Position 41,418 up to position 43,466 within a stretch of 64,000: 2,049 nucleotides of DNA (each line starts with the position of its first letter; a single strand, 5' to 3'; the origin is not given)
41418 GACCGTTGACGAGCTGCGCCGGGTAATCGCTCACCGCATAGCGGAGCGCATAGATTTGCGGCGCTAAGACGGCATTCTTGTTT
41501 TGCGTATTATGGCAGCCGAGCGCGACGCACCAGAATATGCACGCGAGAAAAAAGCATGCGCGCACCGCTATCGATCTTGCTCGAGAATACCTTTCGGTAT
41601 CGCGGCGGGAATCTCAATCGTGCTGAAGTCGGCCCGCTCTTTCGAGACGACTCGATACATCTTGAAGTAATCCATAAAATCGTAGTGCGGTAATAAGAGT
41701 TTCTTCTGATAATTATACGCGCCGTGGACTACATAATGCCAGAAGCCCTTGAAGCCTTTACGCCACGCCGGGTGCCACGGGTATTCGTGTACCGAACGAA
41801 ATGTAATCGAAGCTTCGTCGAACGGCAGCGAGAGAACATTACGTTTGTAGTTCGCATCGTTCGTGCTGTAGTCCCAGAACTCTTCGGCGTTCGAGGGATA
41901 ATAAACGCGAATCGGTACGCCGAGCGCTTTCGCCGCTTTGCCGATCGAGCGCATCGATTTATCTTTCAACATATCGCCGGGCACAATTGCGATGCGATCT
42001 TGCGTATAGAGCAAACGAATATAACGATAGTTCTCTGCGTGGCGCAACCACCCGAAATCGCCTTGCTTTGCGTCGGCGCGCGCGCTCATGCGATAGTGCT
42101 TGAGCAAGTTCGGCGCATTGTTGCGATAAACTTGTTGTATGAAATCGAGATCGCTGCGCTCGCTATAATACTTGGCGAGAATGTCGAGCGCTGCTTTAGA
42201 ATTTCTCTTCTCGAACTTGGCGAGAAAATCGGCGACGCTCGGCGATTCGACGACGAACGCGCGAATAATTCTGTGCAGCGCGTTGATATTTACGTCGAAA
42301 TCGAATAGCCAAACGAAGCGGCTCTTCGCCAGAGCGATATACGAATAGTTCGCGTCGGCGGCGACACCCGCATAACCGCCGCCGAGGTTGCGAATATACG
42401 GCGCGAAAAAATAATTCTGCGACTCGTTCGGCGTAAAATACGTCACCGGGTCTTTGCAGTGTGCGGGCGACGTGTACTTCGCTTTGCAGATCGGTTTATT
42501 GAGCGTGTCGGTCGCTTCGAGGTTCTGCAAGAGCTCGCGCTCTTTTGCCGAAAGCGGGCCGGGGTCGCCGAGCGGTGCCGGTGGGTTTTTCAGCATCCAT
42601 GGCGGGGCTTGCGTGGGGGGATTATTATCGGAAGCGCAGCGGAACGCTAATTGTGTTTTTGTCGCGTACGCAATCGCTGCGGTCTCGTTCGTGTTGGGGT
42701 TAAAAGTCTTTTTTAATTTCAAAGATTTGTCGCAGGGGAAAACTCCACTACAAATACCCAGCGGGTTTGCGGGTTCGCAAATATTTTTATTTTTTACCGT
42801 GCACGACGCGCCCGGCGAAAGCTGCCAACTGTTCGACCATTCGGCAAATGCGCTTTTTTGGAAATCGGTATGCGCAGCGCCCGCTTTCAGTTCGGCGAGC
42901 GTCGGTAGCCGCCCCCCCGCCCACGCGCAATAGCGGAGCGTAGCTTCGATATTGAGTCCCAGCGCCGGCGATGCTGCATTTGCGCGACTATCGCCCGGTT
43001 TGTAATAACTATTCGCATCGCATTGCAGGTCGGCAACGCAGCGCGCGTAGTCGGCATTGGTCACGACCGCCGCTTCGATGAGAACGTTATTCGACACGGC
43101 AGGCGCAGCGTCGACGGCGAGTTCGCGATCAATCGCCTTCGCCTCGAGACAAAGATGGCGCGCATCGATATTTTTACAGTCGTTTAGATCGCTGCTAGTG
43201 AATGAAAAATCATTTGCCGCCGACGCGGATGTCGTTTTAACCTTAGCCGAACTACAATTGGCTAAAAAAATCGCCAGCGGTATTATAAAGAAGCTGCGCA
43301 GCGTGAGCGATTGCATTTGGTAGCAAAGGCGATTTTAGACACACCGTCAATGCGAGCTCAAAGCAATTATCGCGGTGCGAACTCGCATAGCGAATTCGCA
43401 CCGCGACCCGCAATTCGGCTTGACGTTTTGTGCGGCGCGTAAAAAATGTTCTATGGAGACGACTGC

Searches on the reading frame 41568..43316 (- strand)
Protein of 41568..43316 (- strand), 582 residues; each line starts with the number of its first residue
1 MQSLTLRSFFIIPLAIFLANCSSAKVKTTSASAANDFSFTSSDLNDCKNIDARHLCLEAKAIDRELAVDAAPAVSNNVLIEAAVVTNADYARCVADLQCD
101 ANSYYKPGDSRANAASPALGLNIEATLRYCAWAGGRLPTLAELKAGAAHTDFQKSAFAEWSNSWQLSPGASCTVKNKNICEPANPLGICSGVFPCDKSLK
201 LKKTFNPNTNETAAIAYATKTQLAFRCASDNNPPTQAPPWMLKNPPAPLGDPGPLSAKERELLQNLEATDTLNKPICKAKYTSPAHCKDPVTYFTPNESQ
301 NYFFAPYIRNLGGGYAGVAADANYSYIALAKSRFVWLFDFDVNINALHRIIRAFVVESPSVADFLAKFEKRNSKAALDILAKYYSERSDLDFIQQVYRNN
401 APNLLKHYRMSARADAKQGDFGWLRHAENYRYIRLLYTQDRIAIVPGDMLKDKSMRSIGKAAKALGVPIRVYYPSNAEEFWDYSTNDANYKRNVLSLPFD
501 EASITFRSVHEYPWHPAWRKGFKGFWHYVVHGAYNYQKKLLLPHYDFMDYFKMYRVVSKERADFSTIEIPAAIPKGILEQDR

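Call 81: search_protein_families(library=ncbifam, proteins=[window:41568-43316:-], max_evalue=0.01)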
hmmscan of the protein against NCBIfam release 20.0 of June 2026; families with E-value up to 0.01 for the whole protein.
window:41568-43316:- (582 aa): 2 families
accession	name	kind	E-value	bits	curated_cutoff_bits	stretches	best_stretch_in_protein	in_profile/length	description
NF047518.1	LIC_10091_fam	equivalog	9.5e-52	176.1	350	1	292-568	40-317/325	LIC_10091 family lipoprotein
NF041186.1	SenA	equivalog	0.00016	21.2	420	1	113-163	268-320/382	selenoneine synthase SenA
